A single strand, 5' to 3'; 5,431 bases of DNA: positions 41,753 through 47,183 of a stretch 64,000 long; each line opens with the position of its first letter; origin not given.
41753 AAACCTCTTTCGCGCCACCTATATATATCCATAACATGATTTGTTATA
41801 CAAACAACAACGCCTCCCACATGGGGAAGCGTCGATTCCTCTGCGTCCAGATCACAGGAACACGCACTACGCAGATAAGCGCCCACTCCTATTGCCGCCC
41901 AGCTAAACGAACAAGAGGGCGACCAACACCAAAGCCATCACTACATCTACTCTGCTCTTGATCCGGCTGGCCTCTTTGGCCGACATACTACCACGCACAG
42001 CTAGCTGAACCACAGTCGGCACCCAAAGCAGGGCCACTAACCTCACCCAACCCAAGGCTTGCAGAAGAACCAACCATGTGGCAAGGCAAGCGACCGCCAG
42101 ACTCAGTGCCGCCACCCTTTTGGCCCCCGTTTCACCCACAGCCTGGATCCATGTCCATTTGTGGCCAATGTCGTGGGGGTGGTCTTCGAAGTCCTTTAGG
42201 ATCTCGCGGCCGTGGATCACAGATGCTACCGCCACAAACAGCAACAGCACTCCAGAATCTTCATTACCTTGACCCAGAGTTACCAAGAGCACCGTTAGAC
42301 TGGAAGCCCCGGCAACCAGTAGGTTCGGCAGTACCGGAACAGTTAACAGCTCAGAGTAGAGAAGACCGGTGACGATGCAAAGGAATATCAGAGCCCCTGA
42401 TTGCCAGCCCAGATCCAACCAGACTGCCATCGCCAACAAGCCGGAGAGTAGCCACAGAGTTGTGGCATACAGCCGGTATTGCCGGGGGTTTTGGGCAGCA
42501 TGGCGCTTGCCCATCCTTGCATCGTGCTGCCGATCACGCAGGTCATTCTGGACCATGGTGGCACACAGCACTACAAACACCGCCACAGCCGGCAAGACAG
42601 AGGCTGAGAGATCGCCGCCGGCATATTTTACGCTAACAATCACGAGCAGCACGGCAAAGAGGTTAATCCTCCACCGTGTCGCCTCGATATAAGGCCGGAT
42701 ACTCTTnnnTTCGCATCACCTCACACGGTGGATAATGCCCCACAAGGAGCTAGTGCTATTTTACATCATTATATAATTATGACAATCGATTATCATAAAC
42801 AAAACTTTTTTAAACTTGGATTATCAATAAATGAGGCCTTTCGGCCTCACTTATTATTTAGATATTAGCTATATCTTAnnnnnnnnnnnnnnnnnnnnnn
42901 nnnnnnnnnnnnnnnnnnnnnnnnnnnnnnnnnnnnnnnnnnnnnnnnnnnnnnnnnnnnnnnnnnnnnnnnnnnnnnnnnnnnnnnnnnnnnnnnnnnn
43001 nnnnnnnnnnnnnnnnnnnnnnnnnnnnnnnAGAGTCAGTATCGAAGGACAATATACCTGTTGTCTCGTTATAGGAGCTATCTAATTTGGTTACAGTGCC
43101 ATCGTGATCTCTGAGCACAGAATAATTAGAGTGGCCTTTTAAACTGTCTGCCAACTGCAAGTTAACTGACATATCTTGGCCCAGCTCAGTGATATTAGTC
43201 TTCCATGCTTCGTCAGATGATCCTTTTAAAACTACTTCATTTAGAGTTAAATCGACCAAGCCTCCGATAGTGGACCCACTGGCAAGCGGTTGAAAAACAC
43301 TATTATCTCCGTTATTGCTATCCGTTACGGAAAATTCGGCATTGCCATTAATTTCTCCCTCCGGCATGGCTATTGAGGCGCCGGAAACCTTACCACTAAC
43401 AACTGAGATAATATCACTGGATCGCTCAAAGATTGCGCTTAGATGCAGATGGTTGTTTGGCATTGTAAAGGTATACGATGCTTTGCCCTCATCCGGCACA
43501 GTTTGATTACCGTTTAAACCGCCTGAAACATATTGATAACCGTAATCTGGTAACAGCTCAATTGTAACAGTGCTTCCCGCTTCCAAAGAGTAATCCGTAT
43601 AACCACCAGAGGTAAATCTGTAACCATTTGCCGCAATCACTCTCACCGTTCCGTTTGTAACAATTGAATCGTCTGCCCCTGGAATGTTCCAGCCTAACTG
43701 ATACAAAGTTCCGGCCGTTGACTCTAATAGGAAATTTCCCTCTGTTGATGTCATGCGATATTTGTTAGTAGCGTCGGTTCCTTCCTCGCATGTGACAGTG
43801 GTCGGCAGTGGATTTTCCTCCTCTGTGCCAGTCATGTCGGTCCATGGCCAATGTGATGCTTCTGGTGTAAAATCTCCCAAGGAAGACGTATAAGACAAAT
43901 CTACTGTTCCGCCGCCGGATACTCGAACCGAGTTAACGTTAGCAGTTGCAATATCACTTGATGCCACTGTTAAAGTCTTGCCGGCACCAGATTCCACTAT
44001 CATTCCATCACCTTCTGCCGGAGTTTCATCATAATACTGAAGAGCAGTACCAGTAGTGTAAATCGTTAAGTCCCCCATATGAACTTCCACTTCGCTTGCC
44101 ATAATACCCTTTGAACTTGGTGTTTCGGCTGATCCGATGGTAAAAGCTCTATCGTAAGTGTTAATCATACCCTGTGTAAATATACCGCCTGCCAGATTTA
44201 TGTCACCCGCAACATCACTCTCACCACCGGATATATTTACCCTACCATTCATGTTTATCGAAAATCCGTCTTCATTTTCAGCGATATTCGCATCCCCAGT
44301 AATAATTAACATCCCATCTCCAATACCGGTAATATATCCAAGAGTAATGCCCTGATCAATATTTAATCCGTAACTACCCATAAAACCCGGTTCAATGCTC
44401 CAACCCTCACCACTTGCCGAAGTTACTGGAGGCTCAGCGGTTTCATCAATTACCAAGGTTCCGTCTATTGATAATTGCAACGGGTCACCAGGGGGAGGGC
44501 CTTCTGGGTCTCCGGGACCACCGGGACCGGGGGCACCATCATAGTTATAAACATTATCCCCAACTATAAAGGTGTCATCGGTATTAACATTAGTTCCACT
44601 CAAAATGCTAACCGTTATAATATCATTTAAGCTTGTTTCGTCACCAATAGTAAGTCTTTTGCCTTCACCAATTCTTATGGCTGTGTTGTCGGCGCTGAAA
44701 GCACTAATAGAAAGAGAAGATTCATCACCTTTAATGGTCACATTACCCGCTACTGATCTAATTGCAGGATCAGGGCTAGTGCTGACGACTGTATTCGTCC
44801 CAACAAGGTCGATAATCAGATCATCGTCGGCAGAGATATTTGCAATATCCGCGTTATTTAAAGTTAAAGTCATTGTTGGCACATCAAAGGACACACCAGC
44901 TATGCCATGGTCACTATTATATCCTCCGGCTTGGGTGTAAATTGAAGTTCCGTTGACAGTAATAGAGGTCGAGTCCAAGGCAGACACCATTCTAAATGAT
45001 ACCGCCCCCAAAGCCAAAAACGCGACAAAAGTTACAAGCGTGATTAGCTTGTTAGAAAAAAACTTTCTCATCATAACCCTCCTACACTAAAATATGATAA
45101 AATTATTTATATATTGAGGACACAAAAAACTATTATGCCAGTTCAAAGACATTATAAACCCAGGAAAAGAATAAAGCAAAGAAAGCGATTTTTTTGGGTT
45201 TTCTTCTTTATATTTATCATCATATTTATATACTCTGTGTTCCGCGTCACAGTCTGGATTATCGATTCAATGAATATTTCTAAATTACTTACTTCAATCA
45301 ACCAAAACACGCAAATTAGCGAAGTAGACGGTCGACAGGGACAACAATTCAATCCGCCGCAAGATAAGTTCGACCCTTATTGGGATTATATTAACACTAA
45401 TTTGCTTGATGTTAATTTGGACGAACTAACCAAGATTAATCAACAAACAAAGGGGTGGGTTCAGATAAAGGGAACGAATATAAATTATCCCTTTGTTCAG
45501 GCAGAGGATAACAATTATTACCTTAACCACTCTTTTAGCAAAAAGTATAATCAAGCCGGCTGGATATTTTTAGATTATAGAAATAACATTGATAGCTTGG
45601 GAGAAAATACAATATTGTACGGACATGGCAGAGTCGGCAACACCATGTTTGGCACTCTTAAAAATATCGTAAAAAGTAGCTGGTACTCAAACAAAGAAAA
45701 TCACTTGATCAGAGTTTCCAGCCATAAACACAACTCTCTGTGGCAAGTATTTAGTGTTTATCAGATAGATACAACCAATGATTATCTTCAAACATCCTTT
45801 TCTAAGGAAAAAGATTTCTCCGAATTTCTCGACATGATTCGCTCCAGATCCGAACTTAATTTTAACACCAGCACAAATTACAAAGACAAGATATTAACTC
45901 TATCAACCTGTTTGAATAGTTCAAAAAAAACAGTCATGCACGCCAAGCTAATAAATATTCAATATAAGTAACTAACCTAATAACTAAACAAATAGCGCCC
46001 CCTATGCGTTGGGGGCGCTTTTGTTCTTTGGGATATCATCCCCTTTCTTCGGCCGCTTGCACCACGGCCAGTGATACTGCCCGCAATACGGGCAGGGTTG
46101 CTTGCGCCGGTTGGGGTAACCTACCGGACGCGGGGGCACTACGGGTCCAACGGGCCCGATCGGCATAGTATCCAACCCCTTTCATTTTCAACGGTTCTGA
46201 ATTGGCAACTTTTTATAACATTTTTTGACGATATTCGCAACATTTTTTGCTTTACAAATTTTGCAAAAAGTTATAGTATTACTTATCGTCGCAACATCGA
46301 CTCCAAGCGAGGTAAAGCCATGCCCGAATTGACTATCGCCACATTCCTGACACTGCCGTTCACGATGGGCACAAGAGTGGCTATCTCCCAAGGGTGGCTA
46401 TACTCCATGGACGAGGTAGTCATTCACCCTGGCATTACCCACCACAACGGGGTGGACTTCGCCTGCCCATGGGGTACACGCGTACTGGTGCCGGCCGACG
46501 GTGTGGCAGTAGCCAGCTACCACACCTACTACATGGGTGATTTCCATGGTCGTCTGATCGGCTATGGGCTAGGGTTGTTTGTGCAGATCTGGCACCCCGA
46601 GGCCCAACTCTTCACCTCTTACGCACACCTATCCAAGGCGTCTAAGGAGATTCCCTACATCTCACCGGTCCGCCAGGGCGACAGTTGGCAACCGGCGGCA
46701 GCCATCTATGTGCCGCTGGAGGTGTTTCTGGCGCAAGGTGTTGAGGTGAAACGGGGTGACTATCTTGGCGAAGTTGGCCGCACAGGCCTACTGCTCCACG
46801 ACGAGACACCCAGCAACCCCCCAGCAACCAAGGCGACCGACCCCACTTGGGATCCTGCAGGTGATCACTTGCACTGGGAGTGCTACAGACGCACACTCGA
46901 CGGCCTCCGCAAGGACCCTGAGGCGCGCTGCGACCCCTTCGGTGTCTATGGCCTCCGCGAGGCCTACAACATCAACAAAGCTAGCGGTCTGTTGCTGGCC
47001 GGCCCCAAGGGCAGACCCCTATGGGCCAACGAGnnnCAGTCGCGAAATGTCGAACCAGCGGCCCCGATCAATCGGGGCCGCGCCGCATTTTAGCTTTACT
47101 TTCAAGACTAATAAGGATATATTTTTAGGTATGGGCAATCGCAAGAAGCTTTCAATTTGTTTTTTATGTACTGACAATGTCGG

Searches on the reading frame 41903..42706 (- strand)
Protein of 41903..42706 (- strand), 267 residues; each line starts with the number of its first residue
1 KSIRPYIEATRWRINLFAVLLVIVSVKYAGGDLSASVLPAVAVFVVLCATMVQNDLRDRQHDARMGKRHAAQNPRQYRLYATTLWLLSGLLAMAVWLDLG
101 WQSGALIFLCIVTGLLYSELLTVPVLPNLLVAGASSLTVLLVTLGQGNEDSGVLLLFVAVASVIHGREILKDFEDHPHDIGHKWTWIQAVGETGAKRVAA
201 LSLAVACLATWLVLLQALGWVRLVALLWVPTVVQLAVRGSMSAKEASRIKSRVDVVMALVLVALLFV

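Call 26: search_protein_families(library=pfam, proteins=[window:41903-42706:-], max_evalue=0.001)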
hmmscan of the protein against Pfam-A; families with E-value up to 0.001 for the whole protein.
window:41903-42706:- (267 aa): 1 family
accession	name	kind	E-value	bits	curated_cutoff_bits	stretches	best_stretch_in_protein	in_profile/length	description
PF01040.23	UbiA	-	8.3e-15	55.2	34.2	1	20-239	6-231/250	UbiA prenyltransferase family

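Call 105: search_protein_families(library=ncbifam, proteins=[window:41903-42706:-], max_evalue=0.001)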
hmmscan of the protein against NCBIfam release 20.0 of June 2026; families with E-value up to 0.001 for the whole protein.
window:41903-42706:- (267 aa): 5 families
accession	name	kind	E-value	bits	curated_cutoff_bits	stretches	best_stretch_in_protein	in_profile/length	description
NF009523.0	PRK12884.1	equivalog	5.2e-17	61.9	269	1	3-265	4-274/279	prenyltransferase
NF009521.0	PRK12882.1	equivalog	1e-14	54.4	296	1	2-264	4-273/280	geranylgeranylglycerol-phosphate geranylgeranyltransferase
TIGR00751.1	menA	equivalog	5.3e-05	22.8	102.15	0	34-96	164-228/284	1,4-dihydroxy-2-naphthoate octaprenyltransferase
NF004751.0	PRK06080.1-3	equivalog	0.00022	20.9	264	0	35-114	175-252/296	1,4-dihydroxy-2-naphthoate polyprenyltransferase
NF009513.0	PRK12872.1-3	equivalog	0.00068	19.3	288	0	76-266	95-292/293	prenyltransferase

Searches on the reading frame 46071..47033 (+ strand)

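Call 26: search_protein_families(library=pfam, proteins=[window:46071-47033:+], max_evalue=0.001)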
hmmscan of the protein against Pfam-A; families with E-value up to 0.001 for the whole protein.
window:46071-47033:+ (321 aa): 1 family
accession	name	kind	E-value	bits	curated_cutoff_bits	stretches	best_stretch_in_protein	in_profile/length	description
PF01551.29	Peptidase_M23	-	6.8e-11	42.7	28.7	1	124-203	2-66/96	Peptidase family M23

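Call 105: search_protein_families(library=ncbifam, proteins=[window:46071-47033:+], max_evalue=0.001)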
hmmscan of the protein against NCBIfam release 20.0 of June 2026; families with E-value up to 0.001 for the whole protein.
window:46071-47033:+ (321 aa): 2 families
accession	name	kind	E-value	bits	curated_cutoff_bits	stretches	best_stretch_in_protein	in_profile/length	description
NF053825.1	PdgNdpepShyA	equivalog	0.00025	19.8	700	1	122-158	293-329/425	peptidoglycan DD-endopeptidase ShyA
NF008652.0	PRK11649.1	equivalog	0.00044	19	341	0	122-158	310-346/439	murein DD-endopeptidase MepM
